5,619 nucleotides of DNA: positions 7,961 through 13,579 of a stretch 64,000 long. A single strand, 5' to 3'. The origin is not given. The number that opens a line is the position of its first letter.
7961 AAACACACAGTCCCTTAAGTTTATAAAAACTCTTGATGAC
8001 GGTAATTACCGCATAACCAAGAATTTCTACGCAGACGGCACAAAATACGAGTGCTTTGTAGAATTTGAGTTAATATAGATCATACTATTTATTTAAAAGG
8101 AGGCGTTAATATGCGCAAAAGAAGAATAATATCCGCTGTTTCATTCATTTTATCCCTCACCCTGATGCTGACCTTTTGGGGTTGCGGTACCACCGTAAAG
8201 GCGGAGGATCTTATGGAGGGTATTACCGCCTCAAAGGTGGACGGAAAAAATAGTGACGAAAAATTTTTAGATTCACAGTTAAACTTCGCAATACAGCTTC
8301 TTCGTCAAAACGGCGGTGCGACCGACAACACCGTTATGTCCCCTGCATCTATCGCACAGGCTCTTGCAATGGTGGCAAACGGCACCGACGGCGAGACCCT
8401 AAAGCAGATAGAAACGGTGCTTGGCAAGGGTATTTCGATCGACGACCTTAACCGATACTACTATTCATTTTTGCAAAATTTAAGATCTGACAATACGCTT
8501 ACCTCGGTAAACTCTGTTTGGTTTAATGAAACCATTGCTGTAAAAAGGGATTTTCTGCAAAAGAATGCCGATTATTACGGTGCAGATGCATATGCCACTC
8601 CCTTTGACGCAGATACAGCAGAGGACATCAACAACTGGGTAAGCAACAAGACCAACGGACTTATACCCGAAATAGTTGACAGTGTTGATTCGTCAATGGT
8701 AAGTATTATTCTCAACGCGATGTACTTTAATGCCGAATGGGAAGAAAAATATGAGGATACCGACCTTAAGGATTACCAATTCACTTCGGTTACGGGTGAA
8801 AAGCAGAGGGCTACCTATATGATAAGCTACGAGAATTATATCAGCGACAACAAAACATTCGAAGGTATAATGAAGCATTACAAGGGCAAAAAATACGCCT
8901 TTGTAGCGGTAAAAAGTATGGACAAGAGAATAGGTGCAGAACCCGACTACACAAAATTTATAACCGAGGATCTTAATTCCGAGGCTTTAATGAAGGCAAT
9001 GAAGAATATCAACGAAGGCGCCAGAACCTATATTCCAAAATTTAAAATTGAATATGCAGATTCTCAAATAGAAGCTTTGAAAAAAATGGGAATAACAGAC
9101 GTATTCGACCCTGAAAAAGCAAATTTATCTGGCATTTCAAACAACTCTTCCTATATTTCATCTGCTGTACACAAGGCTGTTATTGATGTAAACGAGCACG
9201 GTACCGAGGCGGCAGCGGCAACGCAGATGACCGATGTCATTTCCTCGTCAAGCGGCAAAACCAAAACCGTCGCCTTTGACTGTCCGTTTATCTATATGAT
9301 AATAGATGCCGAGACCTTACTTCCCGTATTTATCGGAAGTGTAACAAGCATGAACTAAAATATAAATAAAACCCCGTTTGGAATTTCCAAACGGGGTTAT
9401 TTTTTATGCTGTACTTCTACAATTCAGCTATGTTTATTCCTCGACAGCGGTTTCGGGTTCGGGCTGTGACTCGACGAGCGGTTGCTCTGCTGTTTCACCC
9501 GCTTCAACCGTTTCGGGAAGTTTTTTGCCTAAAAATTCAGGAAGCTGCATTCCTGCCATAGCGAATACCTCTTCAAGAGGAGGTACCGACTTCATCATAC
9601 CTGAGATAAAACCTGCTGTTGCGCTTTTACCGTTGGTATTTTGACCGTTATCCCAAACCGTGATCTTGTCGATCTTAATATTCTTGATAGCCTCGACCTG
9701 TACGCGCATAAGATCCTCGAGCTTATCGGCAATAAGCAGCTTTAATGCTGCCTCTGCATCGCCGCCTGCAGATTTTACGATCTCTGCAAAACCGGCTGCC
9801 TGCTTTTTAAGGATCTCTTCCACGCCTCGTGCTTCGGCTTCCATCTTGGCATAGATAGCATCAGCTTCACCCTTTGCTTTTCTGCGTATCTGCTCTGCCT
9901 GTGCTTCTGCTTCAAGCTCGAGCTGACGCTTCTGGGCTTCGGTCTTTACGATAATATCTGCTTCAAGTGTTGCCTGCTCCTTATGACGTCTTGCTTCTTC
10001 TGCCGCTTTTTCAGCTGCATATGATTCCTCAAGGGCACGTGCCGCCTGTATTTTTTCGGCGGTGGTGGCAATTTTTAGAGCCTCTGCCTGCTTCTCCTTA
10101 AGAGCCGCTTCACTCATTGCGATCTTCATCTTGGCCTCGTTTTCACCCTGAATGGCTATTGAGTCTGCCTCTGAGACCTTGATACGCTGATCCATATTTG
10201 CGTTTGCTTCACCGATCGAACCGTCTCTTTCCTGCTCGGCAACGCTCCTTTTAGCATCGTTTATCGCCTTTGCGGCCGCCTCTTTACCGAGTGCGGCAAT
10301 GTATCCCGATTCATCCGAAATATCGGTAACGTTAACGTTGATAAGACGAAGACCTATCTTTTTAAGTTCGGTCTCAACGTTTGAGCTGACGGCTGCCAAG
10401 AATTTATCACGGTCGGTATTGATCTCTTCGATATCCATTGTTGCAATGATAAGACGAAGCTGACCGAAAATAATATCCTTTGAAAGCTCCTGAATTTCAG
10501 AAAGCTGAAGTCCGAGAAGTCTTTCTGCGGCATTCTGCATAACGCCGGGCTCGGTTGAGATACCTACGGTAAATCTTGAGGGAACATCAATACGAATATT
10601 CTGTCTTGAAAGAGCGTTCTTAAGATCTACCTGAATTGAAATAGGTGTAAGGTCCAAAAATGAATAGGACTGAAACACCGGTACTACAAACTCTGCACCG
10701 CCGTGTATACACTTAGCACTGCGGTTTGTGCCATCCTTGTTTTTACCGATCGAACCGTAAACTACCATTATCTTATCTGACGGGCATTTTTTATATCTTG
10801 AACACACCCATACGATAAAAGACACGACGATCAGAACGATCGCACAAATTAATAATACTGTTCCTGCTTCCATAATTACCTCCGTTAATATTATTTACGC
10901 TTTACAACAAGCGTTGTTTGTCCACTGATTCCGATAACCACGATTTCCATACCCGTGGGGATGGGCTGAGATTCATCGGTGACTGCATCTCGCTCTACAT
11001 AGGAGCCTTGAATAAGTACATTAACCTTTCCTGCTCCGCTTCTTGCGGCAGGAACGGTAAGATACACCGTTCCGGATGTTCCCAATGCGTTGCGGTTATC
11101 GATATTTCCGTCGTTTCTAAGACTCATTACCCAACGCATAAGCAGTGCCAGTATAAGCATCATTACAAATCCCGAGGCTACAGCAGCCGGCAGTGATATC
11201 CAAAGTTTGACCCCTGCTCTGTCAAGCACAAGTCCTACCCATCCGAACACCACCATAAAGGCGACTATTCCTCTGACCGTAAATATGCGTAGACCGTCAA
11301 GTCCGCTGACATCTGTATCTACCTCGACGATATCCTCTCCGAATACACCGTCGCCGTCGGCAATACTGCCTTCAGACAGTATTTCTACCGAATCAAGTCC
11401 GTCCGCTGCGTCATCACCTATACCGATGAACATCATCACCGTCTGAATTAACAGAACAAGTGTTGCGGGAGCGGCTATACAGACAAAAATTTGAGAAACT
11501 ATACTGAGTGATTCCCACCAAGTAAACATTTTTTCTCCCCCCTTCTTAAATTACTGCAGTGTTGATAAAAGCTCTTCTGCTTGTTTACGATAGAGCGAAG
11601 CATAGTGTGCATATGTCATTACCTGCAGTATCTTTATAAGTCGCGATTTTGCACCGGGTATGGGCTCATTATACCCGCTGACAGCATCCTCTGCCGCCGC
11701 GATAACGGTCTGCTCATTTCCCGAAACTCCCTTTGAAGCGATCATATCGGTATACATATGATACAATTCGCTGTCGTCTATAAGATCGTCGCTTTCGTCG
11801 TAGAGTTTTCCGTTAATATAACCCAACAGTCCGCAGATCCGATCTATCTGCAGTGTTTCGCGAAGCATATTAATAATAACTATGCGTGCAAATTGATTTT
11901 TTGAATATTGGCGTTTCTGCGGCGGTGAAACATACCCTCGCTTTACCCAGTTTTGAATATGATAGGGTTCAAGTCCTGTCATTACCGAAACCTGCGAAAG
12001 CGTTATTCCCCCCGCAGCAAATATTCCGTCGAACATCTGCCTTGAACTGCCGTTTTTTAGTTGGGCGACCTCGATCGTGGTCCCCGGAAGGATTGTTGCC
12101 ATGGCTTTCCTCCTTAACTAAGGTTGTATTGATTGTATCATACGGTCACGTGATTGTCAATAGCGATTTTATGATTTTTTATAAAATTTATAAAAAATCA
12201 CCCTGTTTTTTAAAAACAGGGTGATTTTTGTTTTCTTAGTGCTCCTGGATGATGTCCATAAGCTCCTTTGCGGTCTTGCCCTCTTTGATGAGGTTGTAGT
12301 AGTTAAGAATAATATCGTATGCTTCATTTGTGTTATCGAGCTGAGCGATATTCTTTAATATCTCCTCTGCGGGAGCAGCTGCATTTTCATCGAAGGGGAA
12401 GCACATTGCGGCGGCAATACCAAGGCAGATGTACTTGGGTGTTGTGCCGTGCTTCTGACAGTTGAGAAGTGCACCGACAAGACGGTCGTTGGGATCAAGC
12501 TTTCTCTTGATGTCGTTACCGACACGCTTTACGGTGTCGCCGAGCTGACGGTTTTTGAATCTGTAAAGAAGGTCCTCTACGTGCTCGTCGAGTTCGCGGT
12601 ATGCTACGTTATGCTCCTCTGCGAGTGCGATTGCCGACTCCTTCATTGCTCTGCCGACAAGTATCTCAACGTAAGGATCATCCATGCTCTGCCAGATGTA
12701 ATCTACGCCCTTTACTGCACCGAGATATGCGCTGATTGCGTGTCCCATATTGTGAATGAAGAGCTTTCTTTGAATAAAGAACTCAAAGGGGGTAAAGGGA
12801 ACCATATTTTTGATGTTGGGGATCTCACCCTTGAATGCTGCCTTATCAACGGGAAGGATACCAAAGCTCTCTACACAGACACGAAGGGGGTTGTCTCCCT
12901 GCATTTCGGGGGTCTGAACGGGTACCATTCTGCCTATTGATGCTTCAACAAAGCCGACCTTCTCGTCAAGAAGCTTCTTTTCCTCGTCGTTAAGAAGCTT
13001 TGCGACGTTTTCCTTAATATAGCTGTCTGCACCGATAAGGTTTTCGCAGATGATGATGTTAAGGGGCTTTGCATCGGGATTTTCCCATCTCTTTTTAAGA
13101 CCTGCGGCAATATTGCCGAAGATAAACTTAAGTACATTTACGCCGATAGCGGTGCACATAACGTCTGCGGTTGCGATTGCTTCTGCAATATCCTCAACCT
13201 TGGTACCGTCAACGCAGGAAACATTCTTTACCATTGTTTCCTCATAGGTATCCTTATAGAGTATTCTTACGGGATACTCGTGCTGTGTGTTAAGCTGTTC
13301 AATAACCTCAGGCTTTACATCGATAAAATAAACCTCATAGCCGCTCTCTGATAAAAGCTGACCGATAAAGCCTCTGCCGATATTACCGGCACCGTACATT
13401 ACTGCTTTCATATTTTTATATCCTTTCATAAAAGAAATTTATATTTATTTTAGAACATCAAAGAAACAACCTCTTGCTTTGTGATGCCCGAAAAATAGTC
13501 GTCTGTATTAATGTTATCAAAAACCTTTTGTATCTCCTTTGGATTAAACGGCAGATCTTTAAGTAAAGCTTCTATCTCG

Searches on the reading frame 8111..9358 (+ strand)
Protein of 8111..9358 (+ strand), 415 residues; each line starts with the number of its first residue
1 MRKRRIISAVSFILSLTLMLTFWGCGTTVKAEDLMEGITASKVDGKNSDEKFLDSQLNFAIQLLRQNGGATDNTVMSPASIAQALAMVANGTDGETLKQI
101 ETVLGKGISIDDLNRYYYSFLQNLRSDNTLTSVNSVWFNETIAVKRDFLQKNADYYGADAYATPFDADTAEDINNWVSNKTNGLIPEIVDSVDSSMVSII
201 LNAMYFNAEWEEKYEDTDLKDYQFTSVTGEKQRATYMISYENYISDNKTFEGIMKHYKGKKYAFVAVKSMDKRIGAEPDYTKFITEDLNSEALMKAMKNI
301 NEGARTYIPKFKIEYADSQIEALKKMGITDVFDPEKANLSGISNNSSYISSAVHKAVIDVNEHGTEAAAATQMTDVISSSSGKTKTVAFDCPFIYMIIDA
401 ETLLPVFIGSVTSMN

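Call 45: search_protein_families(library=pfam, proteins=[window:8111-9358:+], max_evalue=0.00001)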
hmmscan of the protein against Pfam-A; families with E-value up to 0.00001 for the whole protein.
window:8111-9358:+ (415 aa): 1 family
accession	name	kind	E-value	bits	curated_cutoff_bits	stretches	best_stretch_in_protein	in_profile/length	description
PF00079.25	Serpin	-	2.7e-79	267.5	27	1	56-413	3-369/370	Serpin (serine protease inhibitor)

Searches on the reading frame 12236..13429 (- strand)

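Call 45: search_protein_families(library=pfam, proteins=[window:12236-13429:-], max_evalue=0.00001)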
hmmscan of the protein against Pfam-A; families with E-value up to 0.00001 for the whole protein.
window:12236-13429:- (397 aa): 2 families
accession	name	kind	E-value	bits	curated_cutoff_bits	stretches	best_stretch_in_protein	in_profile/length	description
PF01232.29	Mannitol_dh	-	2.5e-44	152.1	27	1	7-207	1-198/199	Mannitol dehydrogenase Rossmann domain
PF08125.19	Mannitol_dh_C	-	2.6e-26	92.7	30.7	1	218-352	5-135/190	Mannitol dehydrogenase C-terminal domain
